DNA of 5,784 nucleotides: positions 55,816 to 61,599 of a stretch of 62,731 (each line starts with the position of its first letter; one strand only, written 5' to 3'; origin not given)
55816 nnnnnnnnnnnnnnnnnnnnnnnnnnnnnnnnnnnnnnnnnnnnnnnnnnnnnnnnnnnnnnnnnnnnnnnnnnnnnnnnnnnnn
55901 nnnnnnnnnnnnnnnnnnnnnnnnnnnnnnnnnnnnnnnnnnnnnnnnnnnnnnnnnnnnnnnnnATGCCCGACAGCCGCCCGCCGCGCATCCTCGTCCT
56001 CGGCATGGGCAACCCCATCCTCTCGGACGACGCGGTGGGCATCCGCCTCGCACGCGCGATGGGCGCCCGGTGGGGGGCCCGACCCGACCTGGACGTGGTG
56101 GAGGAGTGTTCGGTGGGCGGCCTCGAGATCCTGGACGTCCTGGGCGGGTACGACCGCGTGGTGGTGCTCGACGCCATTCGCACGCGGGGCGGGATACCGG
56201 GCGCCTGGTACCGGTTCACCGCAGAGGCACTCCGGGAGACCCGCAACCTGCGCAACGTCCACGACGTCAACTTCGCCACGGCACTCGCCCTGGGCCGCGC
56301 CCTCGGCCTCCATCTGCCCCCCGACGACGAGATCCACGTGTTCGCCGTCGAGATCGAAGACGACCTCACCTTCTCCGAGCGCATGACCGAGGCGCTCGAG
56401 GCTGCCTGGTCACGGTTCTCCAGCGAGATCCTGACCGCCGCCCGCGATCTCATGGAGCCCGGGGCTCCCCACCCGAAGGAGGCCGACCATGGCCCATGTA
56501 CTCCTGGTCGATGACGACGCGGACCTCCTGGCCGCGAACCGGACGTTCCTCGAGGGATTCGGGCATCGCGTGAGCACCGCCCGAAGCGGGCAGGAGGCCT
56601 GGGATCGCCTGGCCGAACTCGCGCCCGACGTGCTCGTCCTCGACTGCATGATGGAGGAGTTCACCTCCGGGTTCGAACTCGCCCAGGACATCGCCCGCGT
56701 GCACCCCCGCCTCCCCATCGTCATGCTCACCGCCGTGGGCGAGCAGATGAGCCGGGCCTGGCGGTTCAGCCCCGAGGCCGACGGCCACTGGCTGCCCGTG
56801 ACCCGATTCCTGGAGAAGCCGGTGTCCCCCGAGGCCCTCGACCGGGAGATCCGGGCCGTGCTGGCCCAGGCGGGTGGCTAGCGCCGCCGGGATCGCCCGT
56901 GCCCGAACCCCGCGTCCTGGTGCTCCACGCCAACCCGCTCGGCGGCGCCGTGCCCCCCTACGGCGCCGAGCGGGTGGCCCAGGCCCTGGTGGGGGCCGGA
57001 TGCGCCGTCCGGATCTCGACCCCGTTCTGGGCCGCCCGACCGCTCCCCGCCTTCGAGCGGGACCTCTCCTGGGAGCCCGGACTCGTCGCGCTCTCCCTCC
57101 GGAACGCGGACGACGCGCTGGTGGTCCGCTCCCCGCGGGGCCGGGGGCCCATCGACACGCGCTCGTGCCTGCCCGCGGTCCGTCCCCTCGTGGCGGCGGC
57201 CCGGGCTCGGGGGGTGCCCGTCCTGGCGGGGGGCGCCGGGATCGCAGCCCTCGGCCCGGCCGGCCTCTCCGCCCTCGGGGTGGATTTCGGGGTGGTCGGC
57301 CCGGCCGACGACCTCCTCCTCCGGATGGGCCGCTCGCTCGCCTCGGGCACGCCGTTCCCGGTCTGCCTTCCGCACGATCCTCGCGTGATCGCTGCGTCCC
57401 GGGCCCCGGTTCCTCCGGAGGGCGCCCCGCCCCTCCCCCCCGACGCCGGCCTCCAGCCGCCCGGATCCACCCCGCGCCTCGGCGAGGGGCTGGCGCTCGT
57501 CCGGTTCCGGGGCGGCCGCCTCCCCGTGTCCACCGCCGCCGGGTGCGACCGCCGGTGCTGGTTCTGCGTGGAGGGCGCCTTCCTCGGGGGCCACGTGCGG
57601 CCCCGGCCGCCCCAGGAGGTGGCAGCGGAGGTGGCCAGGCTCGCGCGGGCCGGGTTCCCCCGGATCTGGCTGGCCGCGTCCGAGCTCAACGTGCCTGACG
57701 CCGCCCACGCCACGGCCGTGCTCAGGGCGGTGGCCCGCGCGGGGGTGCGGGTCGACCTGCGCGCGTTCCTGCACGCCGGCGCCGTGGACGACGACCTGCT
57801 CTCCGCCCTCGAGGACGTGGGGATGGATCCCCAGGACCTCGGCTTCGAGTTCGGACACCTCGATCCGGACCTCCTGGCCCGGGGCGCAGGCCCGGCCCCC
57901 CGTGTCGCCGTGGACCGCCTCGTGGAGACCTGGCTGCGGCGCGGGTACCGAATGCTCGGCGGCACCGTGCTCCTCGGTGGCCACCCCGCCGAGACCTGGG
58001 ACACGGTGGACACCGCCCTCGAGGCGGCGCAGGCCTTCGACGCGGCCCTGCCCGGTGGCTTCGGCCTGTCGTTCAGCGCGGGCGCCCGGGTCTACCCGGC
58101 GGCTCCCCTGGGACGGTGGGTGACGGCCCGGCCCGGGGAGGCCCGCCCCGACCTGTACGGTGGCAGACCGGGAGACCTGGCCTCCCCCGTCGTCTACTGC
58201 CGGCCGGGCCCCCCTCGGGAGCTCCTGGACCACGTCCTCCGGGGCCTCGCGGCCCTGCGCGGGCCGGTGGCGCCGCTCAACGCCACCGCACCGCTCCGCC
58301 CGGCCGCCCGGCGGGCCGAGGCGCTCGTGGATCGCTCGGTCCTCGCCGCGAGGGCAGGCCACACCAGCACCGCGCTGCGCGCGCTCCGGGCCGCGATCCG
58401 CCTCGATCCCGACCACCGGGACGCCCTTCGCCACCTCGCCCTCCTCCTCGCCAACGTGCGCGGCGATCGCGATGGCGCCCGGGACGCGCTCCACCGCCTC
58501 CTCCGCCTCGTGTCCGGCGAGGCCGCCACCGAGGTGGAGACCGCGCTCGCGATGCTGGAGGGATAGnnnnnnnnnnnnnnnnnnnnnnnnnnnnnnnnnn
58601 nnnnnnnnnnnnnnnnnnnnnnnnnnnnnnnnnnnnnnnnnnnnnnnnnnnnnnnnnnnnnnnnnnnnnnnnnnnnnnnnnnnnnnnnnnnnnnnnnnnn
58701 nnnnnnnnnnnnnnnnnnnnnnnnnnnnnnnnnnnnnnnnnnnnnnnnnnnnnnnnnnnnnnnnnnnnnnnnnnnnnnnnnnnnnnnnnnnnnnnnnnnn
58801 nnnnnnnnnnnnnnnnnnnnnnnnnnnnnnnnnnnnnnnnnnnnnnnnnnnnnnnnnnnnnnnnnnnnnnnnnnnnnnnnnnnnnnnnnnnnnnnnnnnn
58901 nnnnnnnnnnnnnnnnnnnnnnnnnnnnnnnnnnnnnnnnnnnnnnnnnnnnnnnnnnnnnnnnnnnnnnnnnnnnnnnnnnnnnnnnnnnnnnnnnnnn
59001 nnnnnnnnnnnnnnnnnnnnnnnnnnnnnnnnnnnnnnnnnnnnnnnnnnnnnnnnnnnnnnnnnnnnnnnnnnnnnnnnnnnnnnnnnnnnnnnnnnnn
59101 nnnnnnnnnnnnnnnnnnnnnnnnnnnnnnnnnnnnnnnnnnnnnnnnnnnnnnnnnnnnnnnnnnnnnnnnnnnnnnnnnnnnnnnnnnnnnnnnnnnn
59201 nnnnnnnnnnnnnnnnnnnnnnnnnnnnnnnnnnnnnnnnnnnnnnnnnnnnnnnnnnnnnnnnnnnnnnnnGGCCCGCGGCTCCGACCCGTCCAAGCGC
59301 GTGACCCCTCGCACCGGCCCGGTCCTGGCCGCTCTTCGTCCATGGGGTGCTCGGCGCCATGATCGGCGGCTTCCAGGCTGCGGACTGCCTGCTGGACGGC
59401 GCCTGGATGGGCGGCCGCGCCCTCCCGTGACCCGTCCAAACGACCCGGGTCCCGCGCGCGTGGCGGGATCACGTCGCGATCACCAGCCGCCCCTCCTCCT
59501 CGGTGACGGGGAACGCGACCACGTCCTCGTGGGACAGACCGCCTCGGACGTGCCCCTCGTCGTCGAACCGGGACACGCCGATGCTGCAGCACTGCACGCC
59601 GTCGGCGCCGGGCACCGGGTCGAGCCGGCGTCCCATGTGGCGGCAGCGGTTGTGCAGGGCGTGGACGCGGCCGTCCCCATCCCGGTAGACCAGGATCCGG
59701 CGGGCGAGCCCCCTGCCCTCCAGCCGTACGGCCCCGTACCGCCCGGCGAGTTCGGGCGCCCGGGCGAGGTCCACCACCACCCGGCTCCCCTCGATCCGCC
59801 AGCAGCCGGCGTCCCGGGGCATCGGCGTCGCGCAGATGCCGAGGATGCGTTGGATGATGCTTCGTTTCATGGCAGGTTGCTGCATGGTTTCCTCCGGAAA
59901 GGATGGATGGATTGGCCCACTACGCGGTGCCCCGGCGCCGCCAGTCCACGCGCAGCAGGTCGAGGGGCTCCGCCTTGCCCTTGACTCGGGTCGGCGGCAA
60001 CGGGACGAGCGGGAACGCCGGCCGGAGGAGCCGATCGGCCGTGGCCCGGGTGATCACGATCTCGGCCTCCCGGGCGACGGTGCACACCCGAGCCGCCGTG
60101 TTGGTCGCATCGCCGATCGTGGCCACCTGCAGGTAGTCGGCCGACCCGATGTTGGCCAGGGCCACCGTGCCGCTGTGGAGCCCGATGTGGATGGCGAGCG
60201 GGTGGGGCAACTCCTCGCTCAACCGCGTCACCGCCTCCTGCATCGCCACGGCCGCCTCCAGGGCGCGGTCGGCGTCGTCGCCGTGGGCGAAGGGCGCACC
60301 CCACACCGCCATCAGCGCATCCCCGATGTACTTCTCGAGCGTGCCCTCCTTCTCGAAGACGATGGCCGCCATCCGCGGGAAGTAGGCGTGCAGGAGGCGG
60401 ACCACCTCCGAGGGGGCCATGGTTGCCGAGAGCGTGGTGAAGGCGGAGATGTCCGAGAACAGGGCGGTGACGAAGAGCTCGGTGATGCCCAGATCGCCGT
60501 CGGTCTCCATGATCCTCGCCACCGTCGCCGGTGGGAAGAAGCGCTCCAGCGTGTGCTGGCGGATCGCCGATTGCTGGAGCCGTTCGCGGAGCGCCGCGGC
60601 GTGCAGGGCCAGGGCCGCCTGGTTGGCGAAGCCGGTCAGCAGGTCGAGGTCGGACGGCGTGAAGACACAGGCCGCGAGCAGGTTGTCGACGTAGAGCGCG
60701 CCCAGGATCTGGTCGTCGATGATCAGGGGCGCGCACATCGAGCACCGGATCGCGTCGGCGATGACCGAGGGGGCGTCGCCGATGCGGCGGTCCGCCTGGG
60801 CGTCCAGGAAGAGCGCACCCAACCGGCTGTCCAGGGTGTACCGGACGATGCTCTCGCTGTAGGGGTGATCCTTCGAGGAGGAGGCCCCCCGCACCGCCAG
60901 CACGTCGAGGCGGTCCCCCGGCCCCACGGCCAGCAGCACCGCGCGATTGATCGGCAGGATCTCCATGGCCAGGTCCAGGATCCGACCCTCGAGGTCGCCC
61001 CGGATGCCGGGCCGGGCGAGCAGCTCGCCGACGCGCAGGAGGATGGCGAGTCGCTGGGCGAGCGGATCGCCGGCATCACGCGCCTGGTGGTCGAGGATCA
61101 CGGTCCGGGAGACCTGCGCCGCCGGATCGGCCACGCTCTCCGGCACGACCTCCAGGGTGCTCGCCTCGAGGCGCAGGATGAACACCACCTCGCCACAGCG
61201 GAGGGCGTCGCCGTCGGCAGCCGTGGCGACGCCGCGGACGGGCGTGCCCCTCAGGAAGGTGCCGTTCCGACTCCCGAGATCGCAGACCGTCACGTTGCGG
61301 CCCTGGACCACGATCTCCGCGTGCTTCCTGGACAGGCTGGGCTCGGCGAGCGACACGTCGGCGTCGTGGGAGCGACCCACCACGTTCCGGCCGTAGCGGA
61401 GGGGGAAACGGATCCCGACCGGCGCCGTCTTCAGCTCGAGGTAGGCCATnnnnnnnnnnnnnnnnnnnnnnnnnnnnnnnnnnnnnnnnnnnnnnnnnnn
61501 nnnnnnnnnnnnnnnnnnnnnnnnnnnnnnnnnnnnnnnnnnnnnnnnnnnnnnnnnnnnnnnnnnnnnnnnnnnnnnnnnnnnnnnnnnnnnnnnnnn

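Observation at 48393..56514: Mvh-type hydrogenase module in which HdrBC is replaced by a QmoC-like membrane FeS/cytochrome-b subunit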

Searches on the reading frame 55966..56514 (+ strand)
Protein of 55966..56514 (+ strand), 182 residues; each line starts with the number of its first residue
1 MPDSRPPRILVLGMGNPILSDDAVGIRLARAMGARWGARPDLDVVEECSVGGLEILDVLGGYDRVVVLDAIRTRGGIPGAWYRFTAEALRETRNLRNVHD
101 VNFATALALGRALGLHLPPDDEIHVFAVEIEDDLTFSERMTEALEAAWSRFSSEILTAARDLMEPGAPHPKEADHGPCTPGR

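Call 10: search_protein_families(library=pfam, proteins=[window:55966-56514:+], max_evalue=0.01)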
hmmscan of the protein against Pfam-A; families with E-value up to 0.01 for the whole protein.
window:55966-56514:+ (182 aa): 1 family
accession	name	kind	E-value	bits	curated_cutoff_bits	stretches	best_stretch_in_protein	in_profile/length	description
PF01750.23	HycI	-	2.6e-07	31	23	1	27-148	2-124/130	Hydrogenase maturation protease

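Call 11: search_protein_families(library=ncbifam, proteins=[window:55966-56514:+], max_evalue=0.01)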
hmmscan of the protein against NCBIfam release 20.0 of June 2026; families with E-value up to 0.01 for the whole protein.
window:55966-56514:+ (182 aa): 6 families
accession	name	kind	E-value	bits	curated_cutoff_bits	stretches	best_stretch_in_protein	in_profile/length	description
TIGR00072.1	hydrog_prot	superfamily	2e-24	86.3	47.45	1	10-157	1-143/145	hydrogenase maturation protease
NF045519.1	NiFeSe_H2_mat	exception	2.2e-15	56.8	190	1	8-155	2-143/152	NiFeSe hydrogenase maturation protease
TIGR00140.1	hupD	subfamily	1.6e-13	50.9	151.8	1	9-131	1-119/151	HyaD/HybD family hydrogenase maturation endopeptidase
NF007777.0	PRK10466.1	equivalog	1.8e-11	44.1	190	1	8-80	2-73/164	HyaD/HybD family hydrogenase maturation endopeptidase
NF007616.0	PRK10264.1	equivalog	9.1e-07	28.7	261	1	8-119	5-115/195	hydrogenase 1 maturation protease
TIGR00130.1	frhD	equivalog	0.00028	21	134.95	1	8-107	4-104/153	coenzyme F420-reducing hydrogenase, FrhD protein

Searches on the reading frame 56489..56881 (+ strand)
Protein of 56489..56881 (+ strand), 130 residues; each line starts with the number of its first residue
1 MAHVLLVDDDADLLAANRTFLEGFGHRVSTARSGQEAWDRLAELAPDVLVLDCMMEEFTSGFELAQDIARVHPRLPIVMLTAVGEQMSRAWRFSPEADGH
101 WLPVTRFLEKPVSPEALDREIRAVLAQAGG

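Call 13: search_protein_families(library=pfam, proteins=[window:56489-56881:+], max_evalue=0.001)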
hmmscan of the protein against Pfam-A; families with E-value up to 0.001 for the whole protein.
window:56489-56881:+ (130 aa): 1 family
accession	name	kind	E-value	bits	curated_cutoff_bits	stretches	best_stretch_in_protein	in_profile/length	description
PF00072.30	Response_reg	-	2.4e-19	70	30.2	1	4-120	1-109/111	Response regulator receiver domain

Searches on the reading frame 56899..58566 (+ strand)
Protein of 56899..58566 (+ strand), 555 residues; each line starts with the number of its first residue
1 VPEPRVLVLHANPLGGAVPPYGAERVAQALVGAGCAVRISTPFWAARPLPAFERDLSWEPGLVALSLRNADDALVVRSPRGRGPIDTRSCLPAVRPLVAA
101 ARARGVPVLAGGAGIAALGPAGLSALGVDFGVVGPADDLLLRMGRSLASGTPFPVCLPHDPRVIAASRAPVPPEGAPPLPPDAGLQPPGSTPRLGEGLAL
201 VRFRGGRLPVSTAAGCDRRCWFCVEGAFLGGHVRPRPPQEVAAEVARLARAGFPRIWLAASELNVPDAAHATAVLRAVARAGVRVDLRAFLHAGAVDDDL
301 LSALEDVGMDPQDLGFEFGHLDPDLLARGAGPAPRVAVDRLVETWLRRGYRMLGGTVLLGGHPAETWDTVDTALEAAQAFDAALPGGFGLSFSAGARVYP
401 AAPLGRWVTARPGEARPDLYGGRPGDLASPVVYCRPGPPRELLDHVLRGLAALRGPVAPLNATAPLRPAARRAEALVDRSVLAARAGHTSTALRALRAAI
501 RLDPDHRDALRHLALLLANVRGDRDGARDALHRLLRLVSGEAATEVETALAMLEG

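Call 81: search_protein_families(library=pfam, proteins=[window:56899-58566:+], max_evalue=0.000001)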
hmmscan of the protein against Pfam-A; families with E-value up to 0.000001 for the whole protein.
window:56899-58566:+ (555 aa): 1 family
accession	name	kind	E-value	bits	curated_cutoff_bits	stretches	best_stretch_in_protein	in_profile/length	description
PF04055.27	Radical_SAM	-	4.4e-09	37.2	29.5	1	211-371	2-164/166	Radical SAM superfamily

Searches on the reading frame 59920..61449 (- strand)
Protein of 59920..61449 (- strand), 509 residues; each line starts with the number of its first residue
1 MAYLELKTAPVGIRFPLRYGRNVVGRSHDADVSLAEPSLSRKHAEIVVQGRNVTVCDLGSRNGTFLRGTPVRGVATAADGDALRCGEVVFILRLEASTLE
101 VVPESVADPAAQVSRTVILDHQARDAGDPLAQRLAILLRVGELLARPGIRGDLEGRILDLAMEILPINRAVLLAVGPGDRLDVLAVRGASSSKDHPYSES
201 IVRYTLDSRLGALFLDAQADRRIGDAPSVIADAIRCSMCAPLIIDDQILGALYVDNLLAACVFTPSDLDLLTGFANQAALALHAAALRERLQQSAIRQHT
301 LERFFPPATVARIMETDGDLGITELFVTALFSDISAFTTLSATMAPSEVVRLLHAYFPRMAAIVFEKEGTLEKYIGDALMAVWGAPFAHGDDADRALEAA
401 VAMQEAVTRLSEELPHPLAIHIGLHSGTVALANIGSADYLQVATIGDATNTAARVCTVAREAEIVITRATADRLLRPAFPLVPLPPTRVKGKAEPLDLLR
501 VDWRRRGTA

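Call 13: search_protein_families(library=pfam, proteins=[window:59920-61449:-], max_evalue=0.001)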
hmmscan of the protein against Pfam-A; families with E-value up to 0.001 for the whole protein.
window:59920-61449:- (509 aa): 6 families
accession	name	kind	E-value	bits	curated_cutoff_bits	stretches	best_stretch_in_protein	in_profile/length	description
PF00211.25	Guanylate_cyc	-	3.4e-22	79.4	21.9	1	327-494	9-175/183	Adenylate and Guanylate cyclase catalytic domain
PF00498.31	FHA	-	4.8e-15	56.2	20.7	1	23-84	2-65/67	FHA domain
PF16697.10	Yop-YscD_cpl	-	9.4e-12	45.5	33.2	1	12-93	9-91/94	Inner membrane component of T3SS, cytoplasmic domain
PF01590.32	GAF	-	6.1e-09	36.9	22.4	1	213-282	66-133/133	GAF domain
PF13185.12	GAF_2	-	1.6e-08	35.2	28.6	1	156-283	10-136/136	GAF domain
PF13492.12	GAF_3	-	6.6e-07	30.2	27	1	157-282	9-127/129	GAF domain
